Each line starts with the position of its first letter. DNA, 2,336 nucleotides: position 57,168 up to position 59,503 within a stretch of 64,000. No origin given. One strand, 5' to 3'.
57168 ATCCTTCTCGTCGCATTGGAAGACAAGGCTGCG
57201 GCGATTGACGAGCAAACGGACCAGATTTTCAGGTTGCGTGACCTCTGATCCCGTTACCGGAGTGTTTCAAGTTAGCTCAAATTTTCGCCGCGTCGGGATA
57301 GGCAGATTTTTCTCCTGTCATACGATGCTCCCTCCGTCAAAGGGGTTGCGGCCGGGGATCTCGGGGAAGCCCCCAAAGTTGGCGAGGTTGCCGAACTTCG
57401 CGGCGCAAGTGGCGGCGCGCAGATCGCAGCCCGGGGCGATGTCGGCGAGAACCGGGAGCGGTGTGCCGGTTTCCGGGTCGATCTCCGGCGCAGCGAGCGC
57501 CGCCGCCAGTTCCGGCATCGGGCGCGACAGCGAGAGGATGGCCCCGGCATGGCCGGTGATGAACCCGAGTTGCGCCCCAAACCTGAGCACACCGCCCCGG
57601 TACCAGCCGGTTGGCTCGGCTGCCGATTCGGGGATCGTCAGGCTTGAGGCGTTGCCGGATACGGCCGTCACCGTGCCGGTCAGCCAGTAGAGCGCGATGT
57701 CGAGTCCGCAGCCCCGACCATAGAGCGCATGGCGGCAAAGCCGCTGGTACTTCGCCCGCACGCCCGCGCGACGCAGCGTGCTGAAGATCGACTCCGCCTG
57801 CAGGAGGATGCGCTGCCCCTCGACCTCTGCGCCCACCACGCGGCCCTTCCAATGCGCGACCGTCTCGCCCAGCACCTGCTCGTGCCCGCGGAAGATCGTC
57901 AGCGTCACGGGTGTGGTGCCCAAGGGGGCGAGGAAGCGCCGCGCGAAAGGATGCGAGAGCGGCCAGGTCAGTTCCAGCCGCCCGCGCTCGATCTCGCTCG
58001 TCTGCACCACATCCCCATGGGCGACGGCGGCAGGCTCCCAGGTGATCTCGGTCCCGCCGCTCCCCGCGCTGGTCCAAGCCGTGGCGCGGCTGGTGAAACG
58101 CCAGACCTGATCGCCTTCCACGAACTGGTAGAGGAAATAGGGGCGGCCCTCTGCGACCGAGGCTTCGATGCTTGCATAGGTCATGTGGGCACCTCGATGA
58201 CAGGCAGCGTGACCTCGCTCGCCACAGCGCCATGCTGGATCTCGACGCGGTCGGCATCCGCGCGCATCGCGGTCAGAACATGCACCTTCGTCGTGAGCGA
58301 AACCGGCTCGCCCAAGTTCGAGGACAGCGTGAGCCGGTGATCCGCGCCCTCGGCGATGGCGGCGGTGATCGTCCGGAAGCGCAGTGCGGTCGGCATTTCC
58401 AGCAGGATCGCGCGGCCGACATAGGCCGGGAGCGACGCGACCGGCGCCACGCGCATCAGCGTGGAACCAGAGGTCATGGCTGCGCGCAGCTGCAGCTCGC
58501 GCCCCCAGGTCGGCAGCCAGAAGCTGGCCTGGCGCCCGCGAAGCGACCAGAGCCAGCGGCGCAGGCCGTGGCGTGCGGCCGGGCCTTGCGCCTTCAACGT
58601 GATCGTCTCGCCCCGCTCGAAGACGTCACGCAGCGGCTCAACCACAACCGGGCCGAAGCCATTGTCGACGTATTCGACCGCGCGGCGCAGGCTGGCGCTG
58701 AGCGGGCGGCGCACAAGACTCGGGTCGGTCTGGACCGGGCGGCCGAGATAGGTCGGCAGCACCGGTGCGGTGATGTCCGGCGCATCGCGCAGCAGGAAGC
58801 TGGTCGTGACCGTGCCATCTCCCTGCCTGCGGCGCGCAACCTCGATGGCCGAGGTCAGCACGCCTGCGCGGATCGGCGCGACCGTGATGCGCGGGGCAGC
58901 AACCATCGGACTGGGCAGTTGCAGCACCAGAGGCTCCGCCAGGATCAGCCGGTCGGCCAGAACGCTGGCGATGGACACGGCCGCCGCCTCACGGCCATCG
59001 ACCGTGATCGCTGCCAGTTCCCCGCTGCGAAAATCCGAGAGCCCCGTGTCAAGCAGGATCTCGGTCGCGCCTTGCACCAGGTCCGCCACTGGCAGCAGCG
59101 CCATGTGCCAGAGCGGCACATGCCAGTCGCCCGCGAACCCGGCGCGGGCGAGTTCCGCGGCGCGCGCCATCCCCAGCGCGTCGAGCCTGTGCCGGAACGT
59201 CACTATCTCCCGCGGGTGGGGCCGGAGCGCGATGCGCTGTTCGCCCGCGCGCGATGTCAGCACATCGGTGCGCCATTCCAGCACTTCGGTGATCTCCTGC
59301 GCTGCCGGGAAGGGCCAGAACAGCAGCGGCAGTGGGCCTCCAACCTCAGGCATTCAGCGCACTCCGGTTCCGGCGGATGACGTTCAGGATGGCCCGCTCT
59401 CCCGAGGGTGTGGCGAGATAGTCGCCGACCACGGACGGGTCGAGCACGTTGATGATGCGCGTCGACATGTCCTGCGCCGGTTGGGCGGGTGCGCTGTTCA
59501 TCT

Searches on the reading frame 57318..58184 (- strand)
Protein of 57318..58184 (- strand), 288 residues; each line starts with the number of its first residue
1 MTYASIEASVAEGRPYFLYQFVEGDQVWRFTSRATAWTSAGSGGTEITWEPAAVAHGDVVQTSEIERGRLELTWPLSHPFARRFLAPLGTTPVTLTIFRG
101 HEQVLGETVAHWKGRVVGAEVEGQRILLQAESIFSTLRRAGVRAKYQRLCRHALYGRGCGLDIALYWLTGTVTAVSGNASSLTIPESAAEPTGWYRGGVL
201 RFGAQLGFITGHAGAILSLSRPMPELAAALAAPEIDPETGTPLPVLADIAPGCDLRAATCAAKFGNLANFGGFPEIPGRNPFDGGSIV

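Call 3: search_protein_families(library=pfam, proteins=[window:57318-58184:-], max_evalue=0.01)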
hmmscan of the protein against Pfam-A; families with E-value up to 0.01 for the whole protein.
window:57318-58184:- (288 aa): 2 families
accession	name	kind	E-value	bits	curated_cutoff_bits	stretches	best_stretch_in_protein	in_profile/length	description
PF09356.15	Phage_BR0599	-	4.6e-14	53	22.9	1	193-279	1-79/80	Phage conserved hypothetical protein BR0599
PF09931.15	Phage_phiJL001_Gp84_N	-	1.3e-05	25.8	26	1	46-162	42-160/160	Baseplate hub protein, N-terminal attachment domain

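Call 4: search_protein_families(library=phrogs, proteins=[window:57318-58184:-], max_evalue=0.01)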
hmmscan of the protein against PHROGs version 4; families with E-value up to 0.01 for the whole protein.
window:57318-58184:- (288 aa): 4 families
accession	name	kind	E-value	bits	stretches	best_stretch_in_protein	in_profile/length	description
phrog_778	-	tail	2.9e-63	214.9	1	1-287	1-274/287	tail assembly protein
phrog_15205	-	tail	1.8e-53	182.7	1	24-288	222-467/467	tail assembly protein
phrog_35248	-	unknown function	1.6e-14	55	1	1-101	1-96/120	-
phrog_28246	-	tail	5.4e-13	50.4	2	249-287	101-139/140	tail assembly protein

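Call 12: search_dna_similar(query=window:57318-58184:-, collection=phages, mode=protein, max_rows=25)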
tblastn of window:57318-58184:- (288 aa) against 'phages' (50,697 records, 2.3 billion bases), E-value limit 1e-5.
Records with a match: 780; places in all: 780; records where one place covers at least 80% of the query: 752.
Best place of each record, by identity: <60% 780.
By first word of the organism name: Pseudomonas 336; Salmonella 89; Vibrio 59; Xanthomonas 36; Rhodobacter 32; Stenotrophomonas 28; Klebsiella 26; Proteus 21; Aeromonas 15; Sphingomonas 11; and 38 more.
By host as written in the record: Pseudomonas aeruginosa 129; - 78; Pseudomonas aeruginosa PA14 44; Rhodobacter capsulatus YW1 32; Pseudomonas aeruginosa PAO1 28; Salmonella enterica subsp. enterica serovar Typhimurium 25; Vibrio parahaemolyticus 19; Pseudomonas sp. 16; and 203 more.
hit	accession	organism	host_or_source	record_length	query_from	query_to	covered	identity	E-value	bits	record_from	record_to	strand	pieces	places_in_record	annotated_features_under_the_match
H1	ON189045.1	Xanthomonas phage Elanor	Xanthomonas translucens pv. translucens ...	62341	1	288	100%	42.6%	2e-60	213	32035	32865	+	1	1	virion structural protein | hypothetical protein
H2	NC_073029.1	Xanthomonas phage Elanor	Xanthomonas translucens pv. translucens ...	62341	1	288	100%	42.6%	2e-60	213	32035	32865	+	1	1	virion structural protein | hypothetical protein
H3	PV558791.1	Variovorax phage VBv52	Variovorax boronicumulans DSM 21722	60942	1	287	100%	41.0%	3e-57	203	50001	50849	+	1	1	record has no annotation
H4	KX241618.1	Xanthomonas phage Xoo-sp2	Xanthomonas oryzae pv. oryzae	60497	1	288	100%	40.1%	3e-55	197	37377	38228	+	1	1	FAD/FMN-containing dehydrogenase | tail protein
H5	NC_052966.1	Xanthomonas phage Xoo-sp2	Xanthomonas oryzae pv. oryzae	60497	1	288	100%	40.1%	3e-55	197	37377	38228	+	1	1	tail assembly protein (x2)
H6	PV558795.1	Variovorax phage VPv64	Variovorax paradoxus DSM 645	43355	1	288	100%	38.6%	8e-55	196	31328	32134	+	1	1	record has no annotation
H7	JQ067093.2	Pseudomonas phage PaMx74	Pseudomonas aeruginosa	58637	1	288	100%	38.6%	7e-53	191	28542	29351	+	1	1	putative virion structural protein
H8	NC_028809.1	Pseudomonas phage PaMx74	Pseudomonas aeruginosa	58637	1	288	100%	38.6%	7e-53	191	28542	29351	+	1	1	tail assembly protein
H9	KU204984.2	Pseudomonas phage AAT-1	Pseudomonas aeruginosa PA14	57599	1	287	100%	38.6%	1e-54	196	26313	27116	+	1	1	FAD/FMN-containing dehydrogenase | virion structural protein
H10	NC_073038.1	Pseudomonas phage AAT-1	Pseudomonas aeruginosa PA14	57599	1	287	100%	38.6%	1e-54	196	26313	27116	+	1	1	FAD/FMN-containing dehydrogenase | virion structural protein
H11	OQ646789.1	Pseudomonas phage PA_LZ02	Pseudomonas aeruginosa PAO1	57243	1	287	100%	38.6%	2e-54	195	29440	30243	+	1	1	virion structural protein | putative virion structural protein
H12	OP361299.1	Pseudomonas phage phiH2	Pseudomonas sp. PA14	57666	1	287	100%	38.6%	2e-54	195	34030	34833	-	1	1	FAD/FMN-containing dehydrogenase | hypothetical protein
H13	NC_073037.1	Pseudomonas phage phiH2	Pseudomonas sp. PA14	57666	1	287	100%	38.6%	2e-54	195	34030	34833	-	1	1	FAD/FMN-containing dehydrogenase | hypothetical protein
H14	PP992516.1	Pseudomonas phage Baskent_P4_1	Pseudomonas aeruginosa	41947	1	288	100%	38.3%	6e-55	196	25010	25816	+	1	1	FAD/FMN-containing dehydrogenase | hypothetical protein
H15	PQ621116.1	Pseudomonas phage PSASB_03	Pseudomonas aeruginosa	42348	1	288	100%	38.3%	6e-55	196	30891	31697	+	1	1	tail assembly protein (x2)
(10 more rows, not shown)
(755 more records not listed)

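Call 14: get_annotated_region(hit=H8, flank=6000)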
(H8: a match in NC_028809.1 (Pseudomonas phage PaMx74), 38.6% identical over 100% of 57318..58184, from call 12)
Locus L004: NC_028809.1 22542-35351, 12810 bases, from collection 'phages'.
description: Pseudomonas phage PaMx74, partial genome.
organism: Pseudomonas phage PaMx74 (NCBI taxid 1175663)
taxonomy: Viruses; Duplodnaviria; Heunggongvirae; Uroviricota; Caudoviricetes; Pamexvirus; Pamexvirus PaMx74
host: Pseudomonas aeruginosa; source: sewage; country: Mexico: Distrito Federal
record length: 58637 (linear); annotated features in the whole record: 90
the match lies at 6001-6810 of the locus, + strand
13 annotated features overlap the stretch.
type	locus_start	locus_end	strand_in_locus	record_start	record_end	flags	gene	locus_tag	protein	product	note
CDS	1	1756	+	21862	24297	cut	-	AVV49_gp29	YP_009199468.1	tail length tape measure protein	-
CDS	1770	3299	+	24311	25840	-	-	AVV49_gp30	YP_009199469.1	structural protein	-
CDS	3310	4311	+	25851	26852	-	-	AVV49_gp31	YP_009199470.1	structural protein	-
CDS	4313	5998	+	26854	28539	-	-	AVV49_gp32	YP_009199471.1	tail assembly protein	-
CDS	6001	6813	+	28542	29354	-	-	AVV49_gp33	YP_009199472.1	tail assembly protein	-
CDS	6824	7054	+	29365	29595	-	-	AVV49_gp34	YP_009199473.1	tail assembly chaperone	-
CDS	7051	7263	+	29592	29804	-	-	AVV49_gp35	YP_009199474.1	tail assembly chaperone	-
CDS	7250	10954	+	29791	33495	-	-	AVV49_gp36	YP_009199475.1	tail protein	-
CDS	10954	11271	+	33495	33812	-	-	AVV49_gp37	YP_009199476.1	hypothetical protein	Two transmembrane domains found with TMHMM and Phobius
CDS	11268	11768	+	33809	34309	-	-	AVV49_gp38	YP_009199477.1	endolysin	-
CDS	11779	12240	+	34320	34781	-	-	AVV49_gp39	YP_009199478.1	putative virion structural protein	similar to PaMx28_38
CDS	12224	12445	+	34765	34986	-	-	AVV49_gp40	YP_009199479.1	Rz-like spanin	-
CDS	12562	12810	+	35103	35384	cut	-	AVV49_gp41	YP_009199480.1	hypothetical protein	Single transmembrane domain found with TMHMM and Phobius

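Call 15: get_annotated_region(hit=H2, flank=6000)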
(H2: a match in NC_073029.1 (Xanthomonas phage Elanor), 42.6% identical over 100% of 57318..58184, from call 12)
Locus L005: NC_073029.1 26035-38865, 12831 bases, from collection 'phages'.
description: Xanthomonas phage Elanor, complete genome.
organism: Xanthomonas phage Elanor (NCBI taxid 2939127)
taxonomy: Viruses; Duplodnaviria; Heunggongvirae; Uroviricota; Caudoviricetes; Mesyanzhinovviridae; Bradleyvirinae
host: Xanthomonas translucens pv. translucens (DSM 18974); source: soil; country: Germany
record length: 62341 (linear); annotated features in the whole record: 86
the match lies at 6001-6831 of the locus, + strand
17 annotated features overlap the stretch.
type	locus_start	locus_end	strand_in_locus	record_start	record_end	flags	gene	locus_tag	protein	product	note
CDS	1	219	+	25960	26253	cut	-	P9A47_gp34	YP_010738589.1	virion structural protein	-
CDS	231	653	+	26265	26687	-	-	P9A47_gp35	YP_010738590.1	tail terminator protein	-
CDS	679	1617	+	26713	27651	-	-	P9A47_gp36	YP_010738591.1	major tail structural protein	-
CDS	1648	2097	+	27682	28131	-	-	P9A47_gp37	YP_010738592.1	hypothetical protein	-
CDS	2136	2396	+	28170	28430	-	-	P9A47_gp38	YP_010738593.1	hypothetical protein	-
CDS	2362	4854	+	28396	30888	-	-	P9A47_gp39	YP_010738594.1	putative tail tape measure protein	-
CDS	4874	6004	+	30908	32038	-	-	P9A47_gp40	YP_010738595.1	hypothetical protein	-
CDS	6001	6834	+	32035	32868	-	-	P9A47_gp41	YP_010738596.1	virion structural protein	-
CDS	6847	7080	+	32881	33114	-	-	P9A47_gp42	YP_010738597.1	virion structural protein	-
CDS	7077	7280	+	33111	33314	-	-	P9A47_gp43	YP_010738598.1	hypothetical protein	-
CDS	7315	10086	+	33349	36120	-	-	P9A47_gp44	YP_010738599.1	tail protein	-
CDS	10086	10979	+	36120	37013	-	-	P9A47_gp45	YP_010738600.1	structural protein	-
CDS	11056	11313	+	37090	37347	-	-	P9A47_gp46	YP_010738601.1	hypothetical protein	-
CDS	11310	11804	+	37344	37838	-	-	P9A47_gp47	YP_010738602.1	endolysin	-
CDS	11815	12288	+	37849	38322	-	-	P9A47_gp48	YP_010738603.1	hypothetical protein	-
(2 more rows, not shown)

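Call 24: find_related_loci(query=window:57318-58184:-, collection=genome_contigs, flank=6000)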
Query window:57318-58184:- (288 aa) in genome_contigs; peptide patterns used: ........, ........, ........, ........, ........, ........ (x = any residue, [..] = any of these).
462 stretches matched a pattern; 87 encode a relative of the query (tblastn E <= 1e-3); the best 80 are kept; 79 distinct loci.
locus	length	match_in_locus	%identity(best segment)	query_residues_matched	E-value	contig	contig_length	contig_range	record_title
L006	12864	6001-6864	96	1-288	0e+0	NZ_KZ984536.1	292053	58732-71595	Tabrizicola thermarum strain YIM 73036 scaffold5, whole genome shotgun sequence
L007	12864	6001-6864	96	1-288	0e+0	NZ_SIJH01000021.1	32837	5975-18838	Rhodobacter sp. YIM 73028 Scaffold21, whole genome shotgun sequence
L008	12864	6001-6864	95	1-288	0e+0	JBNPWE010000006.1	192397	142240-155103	Rhodobacteraceae bacterium MBR-64 Ga0505402_06, whole genome shotgun sequence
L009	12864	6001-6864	94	1-288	2e-180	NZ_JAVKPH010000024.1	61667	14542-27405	Ruixingdingia sedimenti strain LG-4 LG-4_scaffold24, whole genome shotgun sequence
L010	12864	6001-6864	93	1-288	5e-179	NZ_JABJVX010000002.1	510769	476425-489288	Alterinioella nitratireducens strain DY48A3-103 NODE_2_length_510769_cov_271.398882, whole genome shotgun sequence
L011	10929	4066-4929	91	1-288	1e-175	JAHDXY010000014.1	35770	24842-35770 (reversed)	MAG: Burkholderiaceae bacterium isolate PRO21 NODE_2017_length_35770_cov_8.163545, whole genome shotgun sequence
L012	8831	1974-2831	89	1-288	1e-171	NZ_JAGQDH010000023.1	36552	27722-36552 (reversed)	Roseovarius autotrophicus strain SHN287 NODE_23_length_36552_cov_35.117968, whole genome shotgun sequence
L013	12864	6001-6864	88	1-288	8e-171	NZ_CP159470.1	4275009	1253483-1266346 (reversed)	Seohaeicola saemankumensis strain ac14 chromosome, complete genome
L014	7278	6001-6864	87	1-288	2e-170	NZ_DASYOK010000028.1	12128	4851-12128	MAG: Yoonia sp. isolate SMAG_U4427 k141_86589, whole genome shotgun sequence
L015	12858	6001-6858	89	1-288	7e-169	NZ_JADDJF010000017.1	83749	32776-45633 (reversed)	Pararhodobacter sp. SW119 17, whole genome shotgun sequence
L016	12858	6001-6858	89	1-288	8e-169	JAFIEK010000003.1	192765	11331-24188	MAG: Pararhodobacter sp. isolate BM_Day12_Bin.30 NODE_13_length_192765_cov_34.155617, whole genome shotgun sequence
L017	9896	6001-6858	88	1-288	6e-168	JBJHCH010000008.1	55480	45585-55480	MAG: Paracoccaceae bacterium isolate SF2967_J5348.metabat2_refined.009_sub NODE_701_length_55480_cov_3.497064, whole gen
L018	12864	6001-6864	91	1-288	4e-168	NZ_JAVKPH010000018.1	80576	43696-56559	Ruixingdingia sedimenti strain LG-4 LG-4_scaffold18, whole genome shotgun sequence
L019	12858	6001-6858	85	1-288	3e-166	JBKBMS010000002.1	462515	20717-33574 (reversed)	MAG: Pararhodobacter sp. isolate 21H_023.bin.21 NODE_14_length_462515_cov_5.113341, whole genome shotgun sequence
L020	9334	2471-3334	85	1-288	6e-166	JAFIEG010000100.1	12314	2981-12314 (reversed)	MAG: Pararhodobacter sp. isolate Super_Day2_Bin.31 NODE_1893_length_12314_cov_14.212742, whole genome shotgun sequence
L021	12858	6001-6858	86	1-288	2e-165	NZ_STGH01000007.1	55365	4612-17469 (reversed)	Rhodobacter sp. SY28-1 SY28-1_ctg007, whole genome shotgun sequence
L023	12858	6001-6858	84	1-288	4e-164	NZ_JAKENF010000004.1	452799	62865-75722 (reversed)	Alitabrizicola rongguiensis strain J26 NODE_4_length_452799_cov_211.999130, whole genome shotgun sequence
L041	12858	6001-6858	81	1-288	1e-155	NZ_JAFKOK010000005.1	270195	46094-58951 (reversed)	Rhodobacter sp. NTK016B NODE_5_length_270195_cov_89.778718, whole genome shotgun sequence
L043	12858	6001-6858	83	1-288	2e-153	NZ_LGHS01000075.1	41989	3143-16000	Pseudorhodobacter aquimaris strain KCTC 23043 ctg7180000021129, whole genome shotgun sequence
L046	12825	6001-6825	74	12-288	2e-140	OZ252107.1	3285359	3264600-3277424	MAG: Cypionkella sp. isolate cb66140c-a4cb-4b6d-a57b-1625c193a886 genome assembly, chromosome: 1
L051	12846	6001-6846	62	1-288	2e-111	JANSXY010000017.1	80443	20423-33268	MAG: Rhodobacteraceae bacterium isolate bin.37 k141_189508_length_80443_cov_56.9472, whole genome shotgun sequence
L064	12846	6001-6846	62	1-288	1e-108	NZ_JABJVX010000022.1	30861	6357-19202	Alterinioella nitratireducens strain DY48A3-103 NODE_22_length_30861_cov_243.633056, whole genome shotgun sequence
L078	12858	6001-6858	73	1-288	5e-145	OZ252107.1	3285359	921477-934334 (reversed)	MAG: Cypionkella sp. isolate cb66140c-a4cb-4b6d-a57b-1625c193a886 genome assembly, chromosome: 1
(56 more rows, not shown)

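Call 57: search_protein_families(library=pfam, proteins=[L064:7030-7635:-, L014:1523-5590:+, L021:4100-5602:-, L021:3477-4100:-, L043:3629-5719:-, L046:3449-4993:-, L078:4751-5935:-, L023:5300-5884:-, L041:4933-5769:+, L051:6857-7465:-], max_evalue=0.001)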
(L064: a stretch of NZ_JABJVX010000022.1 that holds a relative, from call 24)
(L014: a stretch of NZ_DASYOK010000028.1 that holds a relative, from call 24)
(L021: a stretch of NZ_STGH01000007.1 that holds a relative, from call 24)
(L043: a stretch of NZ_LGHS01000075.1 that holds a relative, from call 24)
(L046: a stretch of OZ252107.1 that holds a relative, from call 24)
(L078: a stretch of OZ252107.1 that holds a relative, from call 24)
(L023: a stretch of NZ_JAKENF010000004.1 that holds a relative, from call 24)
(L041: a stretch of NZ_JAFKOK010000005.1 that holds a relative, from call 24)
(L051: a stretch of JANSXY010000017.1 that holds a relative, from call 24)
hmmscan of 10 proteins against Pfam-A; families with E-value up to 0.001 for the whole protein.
L064:7030-7635:- (201 aa): 2 families
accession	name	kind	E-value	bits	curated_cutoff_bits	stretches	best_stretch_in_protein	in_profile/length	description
PF18475.7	PIN7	-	8.3e-29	100.7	34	1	7-105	1-101/103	PIN domain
PF01936.24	NYN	-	0.00067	20.6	24.2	0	56-108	67-118/145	NYN domain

L014:1523-5590:+ (1355 aa): 8 families
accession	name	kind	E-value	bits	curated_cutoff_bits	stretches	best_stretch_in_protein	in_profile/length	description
PF01739.24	CheR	-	6.6e-50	169.7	27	1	279-469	2-193/195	CheR methyltransferase, SAM binding domain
PF01339.22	CheB_methylest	-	5.5e-42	143.9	24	1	8-185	1-174/174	CheB methylesterase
PF02518.31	HATPase_c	-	7.6e-25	87.9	26.4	1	975-1088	1-109/111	Histidine kinase-, DNA gyrase B-, and HSP90-like ATPase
PF13596.12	PAS_10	-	1e-19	71.6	22.1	1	728-833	1-106/106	PAS domain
PF00072.30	Response_reg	-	1.8e-15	57.5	30.2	1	1114-1225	1-109/111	Response regulator receiver domain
PF00512.31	HisKA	-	1.4e-12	47.9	26.9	1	866-930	2-66/66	His Kinase A (phospho-acceptor) domain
PF03705.20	CheR_N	-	2.8e-11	43.4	27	1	218-265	6-53/53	CheR methyltransferase, all-alpha domain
PF08448.16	PAS_4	-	4.6e-09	36.9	23.1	1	740-835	9-108/110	PAS fold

L021:4100-5602:- (500 aa): 0 families

L021:3477-4100:- (207 aa): 0 families

L043:3629-5719:- (696 aa): 3 families
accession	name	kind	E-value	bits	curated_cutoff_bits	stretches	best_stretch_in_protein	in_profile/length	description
PF01757.29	Acyl_transf_3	-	3.3e-27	95.9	31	1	13-358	2-324/326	Acyltransferase domain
PF16822.11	ALGX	-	9e-14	52.2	26.5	1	427-562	3-130/268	SGNH hydrolase-like domain, acetyltransferase AlgX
PF19040.6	SGNH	-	0.0007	19.8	27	0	503-551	187-239/248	SGNH domain (fused to AT3 domains)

L046:3449-4993:- (514 aa): 0 families

L078:4751-5935:- (394 aa): 1 family
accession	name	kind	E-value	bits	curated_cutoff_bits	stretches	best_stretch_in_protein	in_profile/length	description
PF06224.18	AlkZ-like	-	4.7e-62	211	25.9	1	35-376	2-326/329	DNA glycosylase AlkZ-like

L023:5300-5884:- (194 aa): 0 families

L041:4933-5769:+ (278 aa): 1 family
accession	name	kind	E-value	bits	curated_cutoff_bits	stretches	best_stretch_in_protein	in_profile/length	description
PF03713.19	DUF305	-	5.3e-09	36.8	27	1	94-147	3-58/151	Domain of unknown function (DUF305)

L051:6857-7465:- (202 aa): 0 families

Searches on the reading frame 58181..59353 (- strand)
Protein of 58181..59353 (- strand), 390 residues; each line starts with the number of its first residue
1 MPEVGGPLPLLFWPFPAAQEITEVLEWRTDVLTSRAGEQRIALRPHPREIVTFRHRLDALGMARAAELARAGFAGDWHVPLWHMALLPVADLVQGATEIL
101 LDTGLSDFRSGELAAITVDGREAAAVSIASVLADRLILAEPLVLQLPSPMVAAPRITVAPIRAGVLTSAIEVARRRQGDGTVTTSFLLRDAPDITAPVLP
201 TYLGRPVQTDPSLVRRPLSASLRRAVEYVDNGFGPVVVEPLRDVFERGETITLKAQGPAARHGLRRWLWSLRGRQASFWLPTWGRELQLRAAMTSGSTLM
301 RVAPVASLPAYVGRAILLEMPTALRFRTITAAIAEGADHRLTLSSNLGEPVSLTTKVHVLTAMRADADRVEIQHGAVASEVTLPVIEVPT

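Call 3: search_protein_families(library=pfam, proteins=[window:58181-59353:-], max_evalue=0.01)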
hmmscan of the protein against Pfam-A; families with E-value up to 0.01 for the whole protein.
window:58181-59353:- (390 aa): 0 families

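Call 4: search_protein_families(library=phrogs, proteins=[window:58181-59353:-], max_evalue=0.01)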
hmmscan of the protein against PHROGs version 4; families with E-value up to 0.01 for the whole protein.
window:58181-59353:- (390 aa): 2 families
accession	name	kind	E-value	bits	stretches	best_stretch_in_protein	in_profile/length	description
phrog_1082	-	tail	6.1e-84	283.5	1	12-390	509-896/1061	tail assembly protein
phrog_37552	-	tail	5.3e-14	53.5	1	209-379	2-176/189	tail protein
